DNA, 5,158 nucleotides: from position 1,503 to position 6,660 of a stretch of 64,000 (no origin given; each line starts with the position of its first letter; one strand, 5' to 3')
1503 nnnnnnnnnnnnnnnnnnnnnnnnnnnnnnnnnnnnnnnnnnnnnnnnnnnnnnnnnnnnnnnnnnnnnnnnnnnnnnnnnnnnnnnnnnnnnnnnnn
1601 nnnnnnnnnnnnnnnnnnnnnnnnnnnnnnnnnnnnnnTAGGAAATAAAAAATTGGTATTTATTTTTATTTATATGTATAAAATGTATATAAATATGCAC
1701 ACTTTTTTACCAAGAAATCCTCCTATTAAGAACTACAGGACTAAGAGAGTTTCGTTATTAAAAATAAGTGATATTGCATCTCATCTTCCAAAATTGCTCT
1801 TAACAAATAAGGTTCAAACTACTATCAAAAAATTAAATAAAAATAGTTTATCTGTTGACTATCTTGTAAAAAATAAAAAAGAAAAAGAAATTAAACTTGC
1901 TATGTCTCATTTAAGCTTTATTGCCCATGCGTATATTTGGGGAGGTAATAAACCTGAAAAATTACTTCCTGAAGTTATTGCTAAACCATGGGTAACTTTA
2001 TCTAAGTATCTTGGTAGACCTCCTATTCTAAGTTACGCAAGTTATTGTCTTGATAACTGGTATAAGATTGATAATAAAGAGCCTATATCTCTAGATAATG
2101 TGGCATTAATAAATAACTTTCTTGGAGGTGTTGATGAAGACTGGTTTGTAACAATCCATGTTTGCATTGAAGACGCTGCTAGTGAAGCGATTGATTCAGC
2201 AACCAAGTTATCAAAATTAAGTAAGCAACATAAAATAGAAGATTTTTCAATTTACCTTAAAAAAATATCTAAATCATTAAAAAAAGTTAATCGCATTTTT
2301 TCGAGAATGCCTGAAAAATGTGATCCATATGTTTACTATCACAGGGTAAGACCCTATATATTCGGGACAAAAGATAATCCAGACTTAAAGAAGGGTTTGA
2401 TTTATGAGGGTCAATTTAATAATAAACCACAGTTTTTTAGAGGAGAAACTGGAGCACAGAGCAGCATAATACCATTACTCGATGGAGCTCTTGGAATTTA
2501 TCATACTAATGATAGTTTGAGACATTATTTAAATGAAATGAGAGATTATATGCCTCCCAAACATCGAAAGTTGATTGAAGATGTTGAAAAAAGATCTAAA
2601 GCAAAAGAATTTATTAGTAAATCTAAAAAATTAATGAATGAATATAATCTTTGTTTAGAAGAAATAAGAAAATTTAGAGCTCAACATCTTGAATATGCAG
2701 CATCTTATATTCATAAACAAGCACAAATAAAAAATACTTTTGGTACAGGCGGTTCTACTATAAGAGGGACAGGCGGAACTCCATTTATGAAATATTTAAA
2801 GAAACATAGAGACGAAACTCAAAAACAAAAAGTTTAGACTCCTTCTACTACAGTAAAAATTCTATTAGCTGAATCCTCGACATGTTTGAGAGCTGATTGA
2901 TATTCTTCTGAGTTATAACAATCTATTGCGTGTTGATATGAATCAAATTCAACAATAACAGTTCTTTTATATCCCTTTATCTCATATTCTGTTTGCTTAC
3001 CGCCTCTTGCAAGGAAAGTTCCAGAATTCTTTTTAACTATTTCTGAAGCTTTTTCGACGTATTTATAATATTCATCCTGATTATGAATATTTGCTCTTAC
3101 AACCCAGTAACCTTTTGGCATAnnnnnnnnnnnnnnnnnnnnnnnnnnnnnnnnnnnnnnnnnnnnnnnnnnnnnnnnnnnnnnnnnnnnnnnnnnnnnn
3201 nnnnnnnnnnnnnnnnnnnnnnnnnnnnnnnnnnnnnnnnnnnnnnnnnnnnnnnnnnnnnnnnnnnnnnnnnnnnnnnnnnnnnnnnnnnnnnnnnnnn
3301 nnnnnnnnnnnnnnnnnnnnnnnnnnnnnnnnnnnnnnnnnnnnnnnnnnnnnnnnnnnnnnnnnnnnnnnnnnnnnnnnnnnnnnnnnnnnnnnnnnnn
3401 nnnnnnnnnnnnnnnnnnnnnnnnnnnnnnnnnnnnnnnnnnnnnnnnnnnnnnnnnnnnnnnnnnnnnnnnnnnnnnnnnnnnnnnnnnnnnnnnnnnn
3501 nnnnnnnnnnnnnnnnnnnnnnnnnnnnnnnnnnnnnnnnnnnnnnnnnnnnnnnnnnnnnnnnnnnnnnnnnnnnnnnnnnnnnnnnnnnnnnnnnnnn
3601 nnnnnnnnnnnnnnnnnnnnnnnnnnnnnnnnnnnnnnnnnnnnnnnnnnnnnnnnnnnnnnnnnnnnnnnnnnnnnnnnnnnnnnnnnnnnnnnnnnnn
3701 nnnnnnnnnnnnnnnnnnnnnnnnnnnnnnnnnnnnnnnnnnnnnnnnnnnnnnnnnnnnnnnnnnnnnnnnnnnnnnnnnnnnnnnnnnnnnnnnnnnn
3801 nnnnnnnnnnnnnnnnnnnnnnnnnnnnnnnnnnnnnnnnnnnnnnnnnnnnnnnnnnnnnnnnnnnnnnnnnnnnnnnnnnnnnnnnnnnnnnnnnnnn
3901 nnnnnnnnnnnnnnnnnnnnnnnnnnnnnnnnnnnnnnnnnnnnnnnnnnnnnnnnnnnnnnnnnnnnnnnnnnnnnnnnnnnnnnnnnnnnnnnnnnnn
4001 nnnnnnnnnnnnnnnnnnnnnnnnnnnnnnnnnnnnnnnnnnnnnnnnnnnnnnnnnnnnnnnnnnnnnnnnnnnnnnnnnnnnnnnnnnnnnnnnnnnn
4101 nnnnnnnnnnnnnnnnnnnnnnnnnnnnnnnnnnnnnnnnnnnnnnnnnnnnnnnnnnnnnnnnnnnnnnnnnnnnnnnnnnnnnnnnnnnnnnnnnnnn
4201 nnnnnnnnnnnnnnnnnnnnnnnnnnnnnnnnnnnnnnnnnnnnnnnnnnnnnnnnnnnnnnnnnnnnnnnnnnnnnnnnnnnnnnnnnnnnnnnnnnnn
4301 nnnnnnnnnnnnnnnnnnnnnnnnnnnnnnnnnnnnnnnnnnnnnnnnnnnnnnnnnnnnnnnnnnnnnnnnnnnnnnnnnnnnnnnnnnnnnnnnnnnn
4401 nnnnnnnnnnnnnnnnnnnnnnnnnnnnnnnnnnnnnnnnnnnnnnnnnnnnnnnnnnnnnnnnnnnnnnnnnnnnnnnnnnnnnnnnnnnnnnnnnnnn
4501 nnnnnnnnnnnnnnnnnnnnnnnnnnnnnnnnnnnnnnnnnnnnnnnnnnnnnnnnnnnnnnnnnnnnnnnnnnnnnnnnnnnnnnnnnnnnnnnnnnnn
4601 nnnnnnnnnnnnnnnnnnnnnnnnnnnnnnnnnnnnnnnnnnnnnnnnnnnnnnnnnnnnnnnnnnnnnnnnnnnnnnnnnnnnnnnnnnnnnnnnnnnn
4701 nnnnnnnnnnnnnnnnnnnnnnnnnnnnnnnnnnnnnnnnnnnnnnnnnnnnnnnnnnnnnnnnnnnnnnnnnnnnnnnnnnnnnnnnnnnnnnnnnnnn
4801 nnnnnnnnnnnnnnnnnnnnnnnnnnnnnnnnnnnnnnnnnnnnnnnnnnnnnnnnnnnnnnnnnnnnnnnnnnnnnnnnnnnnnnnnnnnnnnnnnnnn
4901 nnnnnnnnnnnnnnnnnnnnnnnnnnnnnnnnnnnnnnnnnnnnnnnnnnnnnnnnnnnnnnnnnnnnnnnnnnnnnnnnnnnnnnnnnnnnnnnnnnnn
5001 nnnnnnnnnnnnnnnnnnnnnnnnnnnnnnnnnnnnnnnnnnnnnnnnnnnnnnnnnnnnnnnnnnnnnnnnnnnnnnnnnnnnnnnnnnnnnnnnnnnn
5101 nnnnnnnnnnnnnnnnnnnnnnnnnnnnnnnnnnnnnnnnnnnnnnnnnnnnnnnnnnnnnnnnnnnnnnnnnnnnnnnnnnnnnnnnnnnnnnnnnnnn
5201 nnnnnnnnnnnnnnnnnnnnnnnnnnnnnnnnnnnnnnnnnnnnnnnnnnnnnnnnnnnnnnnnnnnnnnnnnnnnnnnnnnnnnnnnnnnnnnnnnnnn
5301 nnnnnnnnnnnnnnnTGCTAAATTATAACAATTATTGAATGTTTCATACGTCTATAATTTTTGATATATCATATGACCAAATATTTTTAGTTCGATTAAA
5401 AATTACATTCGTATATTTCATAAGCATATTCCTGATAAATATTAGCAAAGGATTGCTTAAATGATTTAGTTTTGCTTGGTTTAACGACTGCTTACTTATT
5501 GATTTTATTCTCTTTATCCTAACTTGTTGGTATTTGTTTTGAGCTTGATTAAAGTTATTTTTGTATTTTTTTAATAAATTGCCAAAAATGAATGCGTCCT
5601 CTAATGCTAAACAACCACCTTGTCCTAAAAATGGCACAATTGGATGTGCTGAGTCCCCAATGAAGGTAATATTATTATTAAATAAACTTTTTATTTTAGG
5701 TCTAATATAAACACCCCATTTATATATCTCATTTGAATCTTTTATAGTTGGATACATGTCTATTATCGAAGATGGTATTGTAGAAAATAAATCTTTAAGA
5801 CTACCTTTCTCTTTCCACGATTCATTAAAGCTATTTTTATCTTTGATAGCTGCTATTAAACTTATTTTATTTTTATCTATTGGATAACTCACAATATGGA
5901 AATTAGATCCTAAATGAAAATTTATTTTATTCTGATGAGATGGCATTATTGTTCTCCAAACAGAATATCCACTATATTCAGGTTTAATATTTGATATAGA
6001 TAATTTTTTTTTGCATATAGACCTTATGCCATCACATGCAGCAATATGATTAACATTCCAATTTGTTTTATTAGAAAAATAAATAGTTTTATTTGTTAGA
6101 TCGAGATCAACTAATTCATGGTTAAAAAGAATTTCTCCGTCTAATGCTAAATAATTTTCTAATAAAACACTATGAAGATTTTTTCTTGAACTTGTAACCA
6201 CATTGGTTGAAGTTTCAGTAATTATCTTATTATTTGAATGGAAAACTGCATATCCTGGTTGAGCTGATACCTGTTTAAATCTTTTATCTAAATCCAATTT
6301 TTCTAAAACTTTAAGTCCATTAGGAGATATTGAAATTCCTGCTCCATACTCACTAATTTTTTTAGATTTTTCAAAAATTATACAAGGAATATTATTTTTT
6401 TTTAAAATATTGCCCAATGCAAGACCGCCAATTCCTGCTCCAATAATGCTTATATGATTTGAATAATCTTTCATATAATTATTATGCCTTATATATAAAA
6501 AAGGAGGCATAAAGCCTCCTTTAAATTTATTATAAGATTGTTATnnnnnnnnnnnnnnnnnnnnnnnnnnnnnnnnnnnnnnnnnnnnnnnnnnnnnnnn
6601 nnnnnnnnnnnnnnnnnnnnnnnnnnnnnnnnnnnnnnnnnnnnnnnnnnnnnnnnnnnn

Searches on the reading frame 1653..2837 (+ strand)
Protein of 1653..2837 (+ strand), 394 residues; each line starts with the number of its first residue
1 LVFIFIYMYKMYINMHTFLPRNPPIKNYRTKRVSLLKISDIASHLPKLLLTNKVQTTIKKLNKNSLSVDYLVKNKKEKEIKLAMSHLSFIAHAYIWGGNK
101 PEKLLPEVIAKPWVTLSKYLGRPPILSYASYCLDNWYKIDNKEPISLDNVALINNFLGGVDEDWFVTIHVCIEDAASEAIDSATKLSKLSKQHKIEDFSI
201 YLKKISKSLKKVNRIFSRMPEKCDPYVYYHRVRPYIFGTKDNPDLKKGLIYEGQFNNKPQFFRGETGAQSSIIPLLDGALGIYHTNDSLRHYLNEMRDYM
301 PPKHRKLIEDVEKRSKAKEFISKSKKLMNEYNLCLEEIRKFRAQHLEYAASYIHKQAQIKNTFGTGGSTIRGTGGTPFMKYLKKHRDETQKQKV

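Call 9: search_protein_families(library=ncbifam, max_evalue=1e-10, proteins=[window:1653-2837:+])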
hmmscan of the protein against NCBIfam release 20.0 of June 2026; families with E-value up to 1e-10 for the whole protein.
window:1653-2837:+ (394 aa): 0 families

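Call 43: find_encoding_contigs(protein=window:1653-2837:+, flank=10000, max_places=4)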
Protein window:1653-2837:+ (394 aa): no gene with exactly this product is on record in the collection.

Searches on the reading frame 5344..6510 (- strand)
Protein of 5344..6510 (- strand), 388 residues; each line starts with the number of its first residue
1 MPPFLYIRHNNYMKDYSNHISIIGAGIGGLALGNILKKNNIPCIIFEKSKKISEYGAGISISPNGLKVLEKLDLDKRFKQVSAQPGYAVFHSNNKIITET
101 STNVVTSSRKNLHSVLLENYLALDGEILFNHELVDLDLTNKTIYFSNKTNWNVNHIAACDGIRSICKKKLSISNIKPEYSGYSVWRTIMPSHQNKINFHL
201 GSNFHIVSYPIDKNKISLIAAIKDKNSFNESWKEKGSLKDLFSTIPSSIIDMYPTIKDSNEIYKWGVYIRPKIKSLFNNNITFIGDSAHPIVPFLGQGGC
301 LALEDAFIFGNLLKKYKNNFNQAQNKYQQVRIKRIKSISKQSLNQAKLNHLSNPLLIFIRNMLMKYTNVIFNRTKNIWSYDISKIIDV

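Call 7: search_protein_families(library=ncbifam, proteins=[window:5344-6510:-])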
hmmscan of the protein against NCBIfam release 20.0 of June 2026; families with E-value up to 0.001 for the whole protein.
window:5344-6510:- (388 aa): 41 families (the best 25 are shown)
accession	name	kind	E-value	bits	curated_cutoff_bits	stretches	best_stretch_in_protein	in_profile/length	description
NF005243.0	PRK06753.1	equivalog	7.6e-53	179.7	365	1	19-368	2-357/374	hypothetical protein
NF033623.1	urate_HpxO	equivalog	3.9e-41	141.2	500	1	20-353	2-350/381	FAD-dependent urate hydroxylase HpxO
NF006021.0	PRK08163.1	equivalog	2.2e-39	135.6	459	1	17-366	5-373/398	3-hydroxybenzoate 6-monooxygenase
NF005313.0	PRK06847.1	subfamily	3.2e-38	131.7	372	1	18-345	5-347/375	hypothetical protein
NF005062.0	PRK06475.1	equivalog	1.2e-37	129.7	524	1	19-382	5-395/401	FAD-binding protein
NF005720.0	PRK07538.1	subfamily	1.4e-31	109.9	400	1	18-341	3-360/418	hypothetical protein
TIGR03219.1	salicylate_mono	equivalog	2e-24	86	446.35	1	19-384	2-405/414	salicylate 1-monooxygenase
NF005566.0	PRK07236.1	subfamily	2.2e-22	79.5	333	1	18-216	7-215/386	hypothetical protein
NF053548.1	violacein_VioC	equivalog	8.4e-18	64.7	760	1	277-381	297-397/429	NADP-dependent violacein biosynthesis oxygenase VioC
NF033476.1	tet_destruct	subfamily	9e-16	57.8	550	1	18-330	4-332/386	tetracycline destructase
NF006091.0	PRK08243.1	subfamily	1.4e-15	57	351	1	19-351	4-352/393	4-hydroxybenzoate 3-monooxygenase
NF005761.0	PRK07588.1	equivalog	2.6e-14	53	454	1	19-369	2-369/392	FAD-binding domain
NF006101.0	PRK08255.1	equivalog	8.8e-11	40.6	1078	1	19-343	2-333/768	bifunctional salicylyl-CoA 5-hydroxylase/oxidoreductase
NF004831.0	PRK06183.1-5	equivalog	9.9e-11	40.8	546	1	17-173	8-180/568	bifunctional 3-(3-hydroxy-phenyl)propionate/3-hydroxycinnamic acid hydroxylase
TIGR02360.1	pbenz_hydroxyl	equivalog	1.4e-10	40.6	538.7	1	19-350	4-351/390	4-hydroxybenzoate 3-monooxygenase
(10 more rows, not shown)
